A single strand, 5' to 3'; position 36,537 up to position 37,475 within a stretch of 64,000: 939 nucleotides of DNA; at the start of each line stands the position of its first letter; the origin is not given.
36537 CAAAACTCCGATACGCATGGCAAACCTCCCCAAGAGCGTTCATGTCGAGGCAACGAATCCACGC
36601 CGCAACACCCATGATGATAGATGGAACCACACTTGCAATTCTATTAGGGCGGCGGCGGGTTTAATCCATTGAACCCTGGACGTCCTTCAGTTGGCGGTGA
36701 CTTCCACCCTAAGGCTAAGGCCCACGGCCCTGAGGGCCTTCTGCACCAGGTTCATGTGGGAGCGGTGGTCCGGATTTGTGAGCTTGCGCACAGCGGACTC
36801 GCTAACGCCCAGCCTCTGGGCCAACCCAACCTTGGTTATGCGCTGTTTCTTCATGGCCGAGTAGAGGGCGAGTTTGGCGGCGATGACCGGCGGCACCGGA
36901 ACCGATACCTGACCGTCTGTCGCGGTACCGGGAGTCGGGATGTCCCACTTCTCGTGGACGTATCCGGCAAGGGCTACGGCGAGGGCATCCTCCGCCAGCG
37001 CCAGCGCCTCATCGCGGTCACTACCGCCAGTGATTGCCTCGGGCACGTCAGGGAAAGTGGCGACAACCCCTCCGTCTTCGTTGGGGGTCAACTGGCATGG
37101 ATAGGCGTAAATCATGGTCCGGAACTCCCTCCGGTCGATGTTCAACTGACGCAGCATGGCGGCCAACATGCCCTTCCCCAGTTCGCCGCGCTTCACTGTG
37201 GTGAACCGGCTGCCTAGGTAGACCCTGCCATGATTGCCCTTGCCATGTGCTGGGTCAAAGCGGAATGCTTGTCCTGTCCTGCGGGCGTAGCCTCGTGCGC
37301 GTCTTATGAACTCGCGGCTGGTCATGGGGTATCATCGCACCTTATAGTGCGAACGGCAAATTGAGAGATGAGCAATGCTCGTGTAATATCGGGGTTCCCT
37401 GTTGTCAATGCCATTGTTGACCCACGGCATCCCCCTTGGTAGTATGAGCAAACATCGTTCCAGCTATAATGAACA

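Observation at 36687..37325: HicA toxin and HicB antitoxin encoded as one uninterrupted ORF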

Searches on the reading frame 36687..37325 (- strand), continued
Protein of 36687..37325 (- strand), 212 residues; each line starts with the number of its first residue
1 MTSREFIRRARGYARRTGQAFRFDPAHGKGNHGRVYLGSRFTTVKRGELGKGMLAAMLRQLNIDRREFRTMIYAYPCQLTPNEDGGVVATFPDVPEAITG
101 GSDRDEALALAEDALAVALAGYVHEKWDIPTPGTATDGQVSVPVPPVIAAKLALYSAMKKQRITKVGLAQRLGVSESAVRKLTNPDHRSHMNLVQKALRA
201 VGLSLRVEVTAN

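Call 52: predict_structure(alignment_id=A6)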
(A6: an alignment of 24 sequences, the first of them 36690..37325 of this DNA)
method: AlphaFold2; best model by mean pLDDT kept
length: 212 residues; sequences in the alignment: 24
mean_pLDDT: 71.6   pTM: 0.59
mean pLDDT of the five models: 71.6, 63.5, 52.1, 49.2, 46.0
residues with pLDDT >= 90: 18; 70-90: 111; 50-70: 51; < 50: 32
segments of 3 or more residues with pLDDT < 50: 51-71, 207-212
pLDDT, mean of each block of 10 residues (from residue 1): 55 54 57 64 61 42 35 79 90 90 85 85 85 79 79 85 90 87 77 78 56 34
secondary structure, 60 per line:
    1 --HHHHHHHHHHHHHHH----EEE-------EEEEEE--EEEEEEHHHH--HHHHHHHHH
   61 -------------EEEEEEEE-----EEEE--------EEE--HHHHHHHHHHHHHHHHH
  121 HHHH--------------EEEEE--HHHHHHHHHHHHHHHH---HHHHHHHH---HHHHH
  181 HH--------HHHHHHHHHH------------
elements in order: H3-17 E22-24 E32-37 E40-45 H46-49 H52-60 E74-81 E87-90 E99-101 H104-124 E139-143 H146-161 H165-172 H176-182 H191-200

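Call 61: search_protein_representatives(protein=window:36690-37325:-)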
Query: 212 residues. Proteins with E-value up to 0.001 (for the whole library): 3478; up to 1e-10: 1194; up to 1e-30: 19. The best 150 are listed.
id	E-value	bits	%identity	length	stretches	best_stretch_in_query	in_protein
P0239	4.4e-49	183.3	70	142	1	24-159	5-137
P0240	1.5e-47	178.3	65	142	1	71-211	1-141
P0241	7.8e-43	162.9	75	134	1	71-176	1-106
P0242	4.4e-41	157.2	63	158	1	53-184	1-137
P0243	1.2e-40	155.8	54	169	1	71-210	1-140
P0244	6.0e-40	153.5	57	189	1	71-208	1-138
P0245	7.8e-38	146.6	55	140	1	71-209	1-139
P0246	2.5e-37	144.9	44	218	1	2-209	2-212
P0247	2.9e-36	141.5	54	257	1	71-208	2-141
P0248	6.9e-35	137.0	56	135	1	71-203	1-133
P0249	7.7e-35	136.8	72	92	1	1-89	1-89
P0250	1.3e-34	136.1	54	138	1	71-205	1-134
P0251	4.5e-33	131.1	52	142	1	71-209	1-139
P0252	4.7e-33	131.0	51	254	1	71-208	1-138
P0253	7.5e-33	130.3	49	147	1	70-209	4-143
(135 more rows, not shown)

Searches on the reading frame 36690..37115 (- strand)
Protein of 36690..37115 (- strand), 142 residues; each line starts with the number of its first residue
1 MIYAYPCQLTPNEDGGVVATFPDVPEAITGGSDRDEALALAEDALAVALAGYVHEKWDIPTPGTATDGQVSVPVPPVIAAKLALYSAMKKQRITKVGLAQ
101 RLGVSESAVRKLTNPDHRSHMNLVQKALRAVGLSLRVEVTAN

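Call 3: search_protein_families(library=pfam, proteins=[window:36690-37115:-], max_evalue=1)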
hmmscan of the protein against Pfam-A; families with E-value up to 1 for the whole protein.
seq(142 aa): 7 families
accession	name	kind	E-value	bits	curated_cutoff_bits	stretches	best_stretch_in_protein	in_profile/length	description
PF15919.11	HicB_lk_antitox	-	4e-05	24.2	27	1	5-64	1-60/123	HicB_like antitoxin of bacterial toxin-antitoxin system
PF01381.28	HTH_3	-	0.0096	16.4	23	1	85-135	2-52/55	Helix-turn-helix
PF13412.12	HTH_24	-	0.022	14.8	21.9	1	88-111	13-36/48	Winged helix-turn-helix DNA-binding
PF13560.12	HTH_31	-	0.025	15.3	27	1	92-134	14-57/64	Helix-turn-helix domain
PF06892.16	Phage_CP76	-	0.058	13.7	26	1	82-127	5-50/146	Phage regulatory protein CII (CP76)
PF08279.18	HTH_11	-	0.073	13.4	25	1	93-111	16-34/55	HTH domain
PF10668.15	Phage_terminase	-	0.14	12.3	22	1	97-122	27-52/67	Phage terminase small subunit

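Call 4: search_protein_families(library=ncbifam, proteins=[window:36690-37115:-], max_evalue=1)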
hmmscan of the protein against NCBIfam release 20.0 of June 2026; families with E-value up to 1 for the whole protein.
seq(142 aa): 5 families
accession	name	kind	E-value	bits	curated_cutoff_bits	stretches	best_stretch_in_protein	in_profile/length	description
TIGR03070.1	couple_hipB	subfamily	0.00095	19.1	71.65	1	89-135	12-58/58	type II toxin-antitoxin system Y4mF family antitoxin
NF007015.0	PRK09480.1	equivalog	0.027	14.1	120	1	84-109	22-47/197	nucleoid occlusion factor SlmA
NF007271.0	PRK09726.1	equivalog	0.056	13.4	79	1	88-137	21-70/88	type II toxin-antitoxin system antitoxin HipB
NF008853.0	PRK11891.1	equivalog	0.06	12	560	1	82-121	7-46/430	aspartate carbamoyltransferase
NF040947.1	trans_reg_LysM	equivalog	0.12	12.1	180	1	90-112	15-37/136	HTH-type transcriptional regulator LysM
